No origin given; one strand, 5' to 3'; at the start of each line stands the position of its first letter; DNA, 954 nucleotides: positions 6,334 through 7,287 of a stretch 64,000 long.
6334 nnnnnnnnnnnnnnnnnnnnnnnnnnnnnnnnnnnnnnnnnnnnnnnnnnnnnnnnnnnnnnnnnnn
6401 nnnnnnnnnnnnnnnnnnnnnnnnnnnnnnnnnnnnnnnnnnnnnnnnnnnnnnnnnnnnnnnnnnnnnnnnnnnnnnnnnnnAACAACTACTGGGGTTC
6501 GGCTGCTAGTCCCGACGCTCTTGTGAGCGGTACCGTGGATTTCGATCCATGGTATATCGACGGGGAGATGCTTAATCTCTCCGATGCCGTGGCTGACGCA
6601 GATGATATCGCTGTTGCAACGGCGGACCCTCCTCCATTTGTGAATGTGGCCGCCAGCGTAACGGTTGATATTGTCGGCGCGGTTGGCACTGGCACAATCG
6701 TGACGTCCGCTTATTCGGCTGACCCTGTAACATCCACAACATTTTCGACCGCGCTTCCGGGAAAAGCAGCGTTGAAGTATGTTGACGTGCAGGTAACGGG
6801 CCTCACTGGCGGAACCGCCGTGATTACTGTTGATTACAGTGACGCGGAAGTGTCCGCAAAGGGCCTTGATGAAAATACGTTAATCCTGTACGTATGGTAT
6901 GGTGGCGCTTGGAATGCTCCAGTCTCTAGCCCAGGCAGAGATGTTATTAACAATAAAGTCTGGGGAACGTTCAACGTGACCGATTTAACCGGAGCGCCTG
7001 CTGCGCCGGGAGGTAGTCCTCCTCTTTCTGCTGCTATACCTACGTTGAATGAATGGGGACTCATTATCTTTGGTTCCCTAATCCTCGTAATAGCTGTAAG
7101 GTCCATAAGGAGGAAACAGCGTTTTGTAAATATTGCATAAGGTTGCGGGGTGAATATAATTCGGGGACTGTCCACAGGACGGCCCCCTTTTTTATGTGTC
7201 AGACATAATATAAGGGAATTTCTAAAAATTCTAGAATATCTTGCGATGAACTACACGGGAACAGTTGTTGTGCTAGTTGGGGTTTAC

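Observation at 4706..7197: GC-rich beta-helix gene with an IPTL-CTERM-like sorting tail, inserted beside the 16S gene behind a G10 tract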

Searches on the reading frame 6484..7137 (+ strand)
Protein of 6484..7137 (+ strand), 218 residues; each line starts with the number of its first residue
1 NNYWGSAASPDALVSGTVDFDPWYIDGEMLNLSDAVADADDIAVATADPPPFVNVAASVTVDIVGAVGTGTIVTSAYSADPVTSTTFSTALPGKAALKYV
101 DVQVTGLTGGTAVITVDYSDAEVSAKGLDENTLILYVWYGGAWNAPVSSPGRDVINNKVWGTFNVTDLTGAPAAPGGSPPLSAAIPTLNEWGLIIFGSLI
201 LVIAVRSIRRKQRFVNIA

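Call 29: find_homologous_proteins(query=window:6484-7137:+, max_evalue=0.01)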
Query seq(218 aa) (218 aa): 2 proteins with E <= 0.01 among 1691 candidates.
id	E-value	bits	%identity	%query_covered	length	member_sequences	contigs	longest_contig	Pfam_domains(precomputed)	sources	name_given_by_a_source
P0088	6.2e-81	290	68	99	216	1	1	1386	-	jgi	jgi:hypothetical protein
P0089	2.5e-44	170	59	65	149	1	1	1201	PF18203.7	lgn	-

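Call 69: search_protein_representatives(alignment_id=A2)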
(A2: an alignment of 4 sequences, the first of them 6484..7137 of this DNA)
Query: 4 sequences, 540 profile positions. Proteins with E-value up to 0.001 (for the whole library): 3814; up to 1e-10: 515; up to 1e-30: 90. The best 150 are listed.
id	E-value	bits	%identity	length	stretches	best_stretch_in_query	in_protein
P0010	0.0e+00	1201.7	-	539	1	1-540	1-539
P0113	1.9e-134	465.6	-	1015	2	33-348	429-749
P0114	9.9e-124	430.3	-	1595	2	35-351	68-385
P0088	3.6e-116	405.3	-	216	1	321-536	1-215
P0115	8.4e-116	404.1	-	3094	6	39-349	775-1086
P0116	3.1e-109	382.4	-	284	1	32-293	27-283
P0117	1.6e-107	376.8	-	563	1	71-348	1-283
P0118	3.6e-106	372.3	-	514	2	13-340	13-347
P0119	1.1e-102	360.9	-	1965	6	32-347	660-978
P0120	1.1e-78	281.6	-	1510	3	7-362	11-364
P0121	3.2e-71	257.0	-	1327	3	36-359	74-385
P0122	4.1e-71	256.6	-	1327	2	8-356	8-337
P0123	4.4e-71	256.5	-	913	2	36-537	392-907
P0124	5.5e-70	252.9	-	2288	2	31-347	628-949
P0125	2.2e-69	250.9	-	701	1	148-366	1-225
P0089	7.5e-69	249.2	-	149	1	394-539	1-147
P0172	2.9e-38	148.2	-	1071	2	317-509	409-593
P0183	3.6e-34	134.7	-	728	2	290-533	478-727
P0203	6.2e-30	120.7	-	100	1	441-535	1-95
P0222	1.4e-26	109.7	-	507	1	295-533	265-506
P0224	1.9e-26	109.2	-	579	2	318-505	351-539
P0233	2.0e-25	105.8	-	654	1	290-533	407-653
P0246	3.7e-24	101.7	-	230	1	326-504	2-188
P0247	4.9e-24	101.3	-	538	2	303-490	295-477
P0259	9.2e-23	97.1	-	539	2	291-534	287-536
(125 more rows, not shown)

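Call 71: list_cluster_members(proteins=[P0123, P0203, P0183, P0222, P0233, P0259, P0224, P0247, P0246, P0172])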
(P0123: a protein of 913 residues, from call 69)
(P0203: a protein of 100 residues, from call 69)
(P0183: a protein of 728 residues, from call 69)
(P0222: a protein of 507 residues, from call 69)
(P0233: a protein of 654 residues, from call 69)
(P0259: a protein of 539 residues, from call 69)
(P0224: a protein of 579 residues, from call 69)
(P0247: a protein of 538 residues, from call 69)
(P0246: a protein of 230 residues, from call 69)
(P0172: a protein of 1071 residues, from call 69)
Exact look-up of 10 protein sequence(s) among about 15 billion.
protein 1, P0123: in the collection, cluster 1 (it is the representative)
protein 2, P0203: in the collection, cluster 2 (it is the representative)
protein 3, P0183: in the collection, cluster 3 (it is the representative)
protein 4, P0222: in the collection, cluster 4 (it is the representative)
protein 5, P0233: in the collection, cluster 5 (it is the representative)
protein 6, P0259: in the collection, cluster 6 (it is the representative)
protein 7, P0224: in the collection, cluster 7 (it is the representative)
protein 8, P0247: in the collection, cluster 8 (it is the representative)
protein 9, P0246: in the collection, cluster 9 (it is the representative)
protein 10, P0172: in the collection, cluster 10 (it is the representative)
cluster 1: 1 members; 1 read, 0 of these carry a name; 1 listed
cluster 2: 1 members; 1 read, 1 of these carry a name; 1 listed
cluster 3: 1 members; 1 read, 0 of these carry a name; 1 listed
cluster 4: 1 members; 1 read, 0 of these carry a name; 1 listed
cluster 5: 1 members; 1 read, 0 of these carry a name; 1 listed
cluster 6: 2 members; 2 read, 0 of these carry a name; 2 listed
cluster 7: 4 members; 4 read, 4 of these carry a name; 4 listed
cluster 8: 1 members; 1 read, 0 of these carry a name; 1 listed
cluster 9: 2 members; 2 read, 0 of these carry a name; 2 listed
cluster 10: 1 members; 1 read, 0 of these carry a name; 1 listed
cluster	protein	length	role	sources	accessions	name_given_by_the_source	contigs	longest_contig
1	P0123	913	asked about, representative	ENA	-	-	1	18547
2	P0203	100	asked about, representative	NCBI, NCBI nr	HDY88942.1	MAG TPA: IPTL-CTERM sorting domain-containing protein, partial [bacterium] | IPTL-CTERM sorting domain-containing protein [bacterium]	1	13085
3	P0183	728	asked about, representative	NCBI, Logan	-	-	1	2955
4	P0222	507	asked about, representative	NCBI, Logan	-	-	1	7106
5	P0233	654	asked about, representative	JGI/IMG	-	-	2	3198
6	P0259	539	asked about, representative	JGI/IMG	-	-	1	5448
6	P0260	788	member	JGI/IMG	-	-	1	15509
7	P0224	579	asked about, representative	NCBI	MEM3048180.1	MAG: hypothetical protein QXK72_03090 [Candidatus Bathyarchaeia archaeon]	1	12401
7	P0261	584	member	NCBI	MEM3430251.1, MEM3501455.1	MAG: hypothetical protein QXH16_03525 [Candidatus Bathyarchaeia archaeon]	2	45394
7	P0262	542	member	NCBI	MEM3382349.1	MAG: hypothetical protein QXQ11_09370, partial [Candidatus Bathyarchaeia archaeon]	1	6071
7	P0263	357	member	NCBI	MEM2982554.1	MAG: hypothetical protein QXH17_05250, partial [Candidatus Bathyarchaeia archaeon]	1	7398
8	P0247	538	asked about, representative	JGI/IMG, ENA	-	-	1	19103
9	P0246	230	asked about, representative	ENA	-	-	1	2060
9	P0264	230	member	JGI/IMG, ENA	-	-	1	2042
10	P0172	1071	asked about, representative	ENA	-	-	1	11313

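Call 73: find_encoding_contigs(protein=P0123, flank=10000, max_places=3)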
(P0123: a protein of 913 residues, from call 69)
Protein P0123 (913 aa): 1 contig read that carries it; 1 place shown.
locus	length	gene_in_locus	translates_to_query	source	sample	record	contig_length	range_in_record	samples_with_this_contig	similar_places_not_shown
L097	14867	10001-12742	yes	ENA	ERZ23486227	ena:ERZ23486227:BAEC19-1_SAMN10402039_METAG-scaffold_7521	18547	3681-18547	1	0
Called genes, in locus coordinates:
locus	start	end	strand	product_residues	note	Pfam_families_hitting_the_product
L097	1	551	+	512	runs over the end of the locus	PF03264:Cytochrom_NNT, PF03781:FGE-sulfatase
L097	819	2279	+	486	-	PF01120:Alpha_L_fucos, PF16757:Fucosidase_C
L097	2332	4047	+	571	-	PF00857:Isochorismatase (faint), PF13385:Laminin_G_3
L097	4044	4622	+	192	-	PF14588:YjgF_endoribonc, PF01042:Ribonuc_L-PSP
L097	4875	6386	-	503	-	PF02321:OEP (weak)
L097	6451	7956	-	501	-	PF02321:OEP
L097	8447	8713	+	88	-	-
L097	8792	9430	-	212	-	PF01381:HTH_3, PF12844:HTH_19 (weak), PF00717:Peptidase_S24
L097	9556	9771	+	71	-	-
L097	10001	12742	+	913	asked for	PF22842:Pel9A-like_beta_helix (weak), PF13229:Beta_helix (weak)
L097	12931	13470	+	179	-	PF09721:Exosortase_EpsH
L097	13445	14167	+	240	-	PF02810:SEC-C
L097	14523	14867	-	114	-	?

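Call 74: find_encoding_contigs(protein=P0203, flank=10000, max_places=3)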
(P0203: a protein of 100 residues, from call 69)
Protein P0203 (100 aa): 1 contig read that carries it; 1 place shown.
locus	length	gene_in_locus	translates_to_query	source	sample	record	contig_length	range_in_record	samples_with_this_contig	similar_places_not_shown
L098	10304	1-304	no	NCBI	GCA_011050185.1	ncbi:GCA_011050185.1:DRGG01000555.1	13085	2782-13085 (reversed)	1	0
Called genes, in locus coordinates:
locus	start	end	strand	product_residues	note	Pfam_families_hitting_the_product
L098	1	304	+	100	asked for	?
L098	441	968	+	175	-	PF09721:Exosortase_EpsH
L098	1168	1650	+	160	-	PF02810:SEC-C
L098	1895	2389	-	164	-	PF03773:ArsP_1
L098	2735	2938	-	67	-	-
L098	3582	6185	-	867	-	PF13620:CarboxypepD_reg, PF13715:CarbopepD_reg_2, PF18939:DUF5686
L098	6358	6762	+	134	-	-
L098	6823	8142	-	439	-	PF07221:GlcNAc_2-epim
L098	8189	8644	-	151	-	PF04073:tRNA_edit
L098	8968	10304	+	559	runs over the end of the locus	PF07969:Amidohydro_3, PF01979:Amidohydro_1 (weak), PF07969:Amidohydro_3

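Call 75: search_protein_families(library=ncbifam, proteins=[L097:12931-13467:+, L098:441-965:+, L097:13445-14164:+, L098:1168-1647:+], max_evalue=0.01)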
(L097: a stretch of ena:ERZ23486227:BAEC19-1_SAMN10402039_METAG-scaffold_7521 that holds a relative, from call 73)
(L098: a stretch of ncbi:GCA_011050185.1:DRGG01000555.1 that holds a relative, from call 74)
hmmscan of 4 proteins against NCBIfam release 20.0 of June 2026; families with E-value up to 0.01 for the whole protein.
L097:12931-13467:+ (179 aa): 9 families
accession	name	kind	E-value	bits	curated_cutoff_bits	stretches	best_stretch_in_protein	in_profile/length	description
TIGR04300.1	exosort_XrtM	exception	1.2e-33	116.7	125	1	39-169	12-141/150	exosortase family protein XrtM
TIGR04177.1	exosort_XrtH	exception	2.9e-16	59.9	86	1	21-170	3-153/158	exosortase H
TIGR04178.1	exo_archaeo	signature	1.5e-15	57.3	23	1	83-170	1-95/97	exosortase/archaeosortase family protein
NF046081.1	exosort_XrtX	exception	3.2e-13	49.9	170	1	20-176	6-166/168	exosortase X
TIGR04128.1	exoso_Fjoh_1448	exception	3.5e-12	46.9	90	1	18-173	8-173/174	exosortase family protein XrtF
TIGR04144.1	archaeo_VPXXXP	exception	1e-11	45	150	1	19-172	2-153/156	archaeosortase B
TIGR04124.1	archaeo_artE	exception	1e-08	35.3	95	1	24-169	7-148/153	archaeosortase family protein ArtE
TIGR04125.1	exosort_PGF_TRM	exception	0.00095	18.7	75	1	21-148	87-208/271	archaeosortase A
NF033505.2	paceosortase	exception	0.0077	16.3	80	0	47-169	25-147/167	pacearchaeosortase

L098:441-965:+ (175 aa): 10 families
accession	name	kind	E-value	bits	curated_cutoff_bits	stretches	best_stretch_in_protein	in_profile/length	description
TIGR04300.1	exosort_XrtM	exception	1.1e-31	110.4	125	1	33-168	7-141/150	exosortase family protein XrtM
TIGR04177.1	exosort_XrtH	exception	2.1e-17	63.6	86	1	19-168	2-152/158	exosortase H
TIGR04178.1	exo_archaeo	signature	7.9e-17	61.3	23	1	83-167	2-93/97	exosortase/archaeosortase family protein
NF046081.1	exosort_XrtX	exception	4.4e-14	52.7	170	1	16-172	3-163/168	exosortase X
TIGR04144.1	archaeo_VPXXXP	exception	3.3e-11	43.4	150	1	20-172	4-154/156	archaeosortase B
TIGR04128.1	exoso_Fjoh_1448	exception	3.8e-10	40.3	90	1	19-171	10-172/174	exosortase family protein XrtF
TIGR04124.1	archaeo_artE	exception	3.5e-08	33.6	95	1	24-169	9-149/153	archaeosortase family protein ArtE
NF033767.0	exosort_XrtS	exception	0.00049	20.1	145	1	97-159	78-143/155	exosortase S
NF033770.1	exosort_XrtT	exception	0.00053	18.7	250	1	78-152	165-249/472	exosortase T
NF033505.2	paceosortase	exception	0.0015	18.6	80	1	24-173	11-152/167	pacearchaeosortase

L097:13445-14164:+ (240 aa): 8 families
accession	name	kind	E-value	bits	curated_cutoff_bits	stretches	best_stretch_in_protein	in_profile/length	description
NF004088.0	PRK05590.1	equivalog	4.6e-08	33.6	140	1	217-240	142-165/166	hypothetical protein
TIGR04102.1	SWIM_PBPRA1643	hypoth_equivalog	7.9e-08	32.7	68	1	216-238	85-107/108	PBPRA1643 family SWIM/SEC-C metal-binding motif protein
NF002592.0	PRK02250.1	equivalog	2.3e-07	31.1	158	1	219-238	147-166/167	hypothetical protein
NF007704.0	PRK10396.1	equivalog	4.2e-07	30.1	149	1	219-240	200-221/221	hypothetical protein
NF002449.0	PRK01617.1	equivalog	1.4e-06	28.8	141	1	216-238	130-152/154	hypothetical protein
NF001213.0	PRK00183.1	equivalog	0.0001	22.4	158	1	216-238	130-152/157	hypothetical protein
NF002486.0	PRK01752.1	equivalog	0.0027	17.7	120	1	221-238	136-153/157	YchJ family protein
NF008970.0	PRK12318.1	equivalog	0.0085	15.4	267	0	220-238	1-19/291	methionyl aminopeptidase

L098:1168-1647:+ (160 aa): 6 families
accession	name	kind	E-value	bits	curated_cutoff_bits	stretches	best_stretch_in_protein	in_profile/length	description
NF004088.0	PRK05590.1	equivalog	4.9e-08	33.5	140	1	136-159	142-165/166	hypothetical protein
NF002449.0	PRK01617.1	equivalog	5e-07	30.2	141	1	135-157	130-152/154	hypothetical protein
NF007704.0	PRK10396.1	equivalog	5.7e-07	29.7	149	1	130-159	192-221/221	hypothetical protein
NF001213.0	PRK00183.1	equivalog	1.2e-06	28.7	158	1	117-158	113-153/157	hypothetical protein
NF002592.0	PRK02250.1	equivalog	1.5e-06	28.5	158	1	130-157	139-166/167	hypothetical protein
TIGR04102.1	SWIM_PBPRA1643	hypoth_equivalog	2e-05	24.9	68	1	138-157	88-107/108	PBPRA1643 family SWIM/SEC-C metal-binding motif protein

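Call 77: find_encoding_contigs(protein=P0088, flank=5000, max_places=3)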
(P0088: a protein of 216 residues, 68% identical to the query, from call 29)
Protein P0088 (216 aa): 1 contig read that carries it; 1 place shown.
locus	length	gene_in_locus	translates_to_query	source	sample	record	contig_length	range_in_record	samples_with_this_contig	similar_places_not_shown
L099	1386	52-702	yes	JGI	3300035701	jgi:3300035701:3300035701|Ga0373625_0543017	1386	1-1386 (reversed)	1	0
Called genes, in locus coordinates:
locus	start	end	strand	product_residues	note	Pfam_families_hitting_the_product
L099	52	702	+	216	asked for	-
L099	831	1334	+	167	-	PF09721:Exosortase_EpsH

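Call 78: find_encoding_contigs(protein=P0089, flank=5000, max_places=3)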
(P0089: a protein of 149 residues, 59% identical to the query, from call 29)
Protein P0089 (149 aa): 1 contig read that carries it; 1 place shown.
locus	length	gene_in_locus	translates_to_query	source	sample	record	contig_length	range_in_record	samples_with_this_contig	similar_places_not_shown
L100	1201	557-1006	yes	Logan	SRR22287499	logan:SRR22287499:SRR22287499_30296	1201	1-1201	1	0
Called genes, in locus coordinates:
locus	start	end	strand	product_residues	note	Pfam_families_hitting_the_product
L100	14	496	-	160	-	PF13551:HTH_29 (weak), PF13565:HTH_32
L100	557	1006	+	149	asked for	PF18203:IPTL-CTERM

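Call 80: search_protein_families(library=ncbifam, proteins=[L099:831-1331:+], max_evalue=0.001)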
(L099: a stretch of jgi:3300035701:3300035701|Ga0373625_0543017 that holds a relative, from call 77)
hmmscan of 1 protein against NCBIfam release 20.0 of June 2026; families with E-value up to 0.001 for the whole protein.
L099:831-1331:+ (167 aa): 10 families
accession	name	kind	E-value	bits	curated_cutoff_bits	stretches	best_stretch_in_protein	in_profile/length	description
TIGR04300.1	exosort_XrtM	exception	6.2e-33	114.4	125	1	26-163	8-144/150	exosortase family protein XrtM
TIGR04177.1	exosort_XrtH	exception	9.4e-19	68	86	1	11-160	2-152/158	exosortase H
NF046081.1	exosort_XrtX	exception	4.3e-15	56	170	1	32-160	30-159/168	exosortase X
TIGR04178.1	exo_archaeo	signature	6.3e-15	55.3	23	1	74-159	1-91/97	exosortase/archaeosortase family protein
TIGR04128.1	exoso_Fjoh_1448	exception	5.9e-12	46.1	90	1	9-159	12-168/174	exosortase family protein XrtF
TIGR04144.1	archaeo_VPXXXP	exception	1.8e-10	41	150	1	24-159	15-149/156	archaeosortase B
NF046083.1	exosort_XrtY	exception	8.2e-09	35.6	160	1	34-156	35-166/168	exosortase Y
TIGR04124.1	archaeo_artE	exception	9.2e-07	29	95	1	15-159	12-147/153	archaeosortase family protein ArtE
TIGR04125.1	exosort_PGF_TRM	exception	3.9e-06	26.5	75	1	12-140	91-209/271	archaeosortase A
NF033505.2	paceosortase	exception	0.0004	20.5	80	1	33-159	20-142/167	pacearchaeosortase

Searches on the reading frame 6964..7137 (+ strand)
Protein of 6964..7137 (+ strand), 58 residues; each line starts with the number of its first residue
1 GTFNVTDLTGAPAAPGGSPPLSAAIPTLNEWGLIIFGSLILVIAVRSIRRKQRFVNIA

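Call 9: search_protein_families(library=ncbifam, proteins=[window:6991-7137:+], max_evalue=10)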
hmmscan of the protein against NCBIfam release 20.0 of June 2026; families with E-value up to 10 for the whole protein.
seq(49 aa): 3 families
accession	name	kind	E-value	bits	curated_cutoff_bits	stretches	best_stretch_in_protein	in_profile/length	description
TIGR04174.1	IPTL_CTERM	subfamily_domain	5.2e-08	33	20.5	1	16-42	1-27/27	IPTL-CTERM sorting domain-containing protein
NF033207.2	midcut_by_XrtH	subfamily_domain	8.4e-08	32.5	45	1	10-44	31-65/175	midcut-by-XrtH protein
TIGR04513.1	VPAMP_CTERM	subfamily_domain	0.097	12.7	32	1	21-42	6-27/28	VPAMP-CTERM sorting domain-containing protein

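Call 10: search_protein_families(library=pfam, proteins=[window:6991-7137:+], max_evalue=10)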
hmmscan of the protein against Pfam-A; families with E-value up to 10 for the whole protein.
seq(49 aa): 1 family
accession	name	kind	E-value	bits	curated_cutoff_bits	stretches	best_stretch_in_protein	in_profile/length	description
PF18203.6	IPTL-CTERM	-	1.3e-05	25.4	20.8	1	14-41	1-28/28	IPTL-CTERM motif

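Call 68: find_homologous_proteins(query=window:6964-7137:+, max_evalue=10)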
Query seq(58 aa): no candidate shares three 5-residue words with the query. No homologue found.
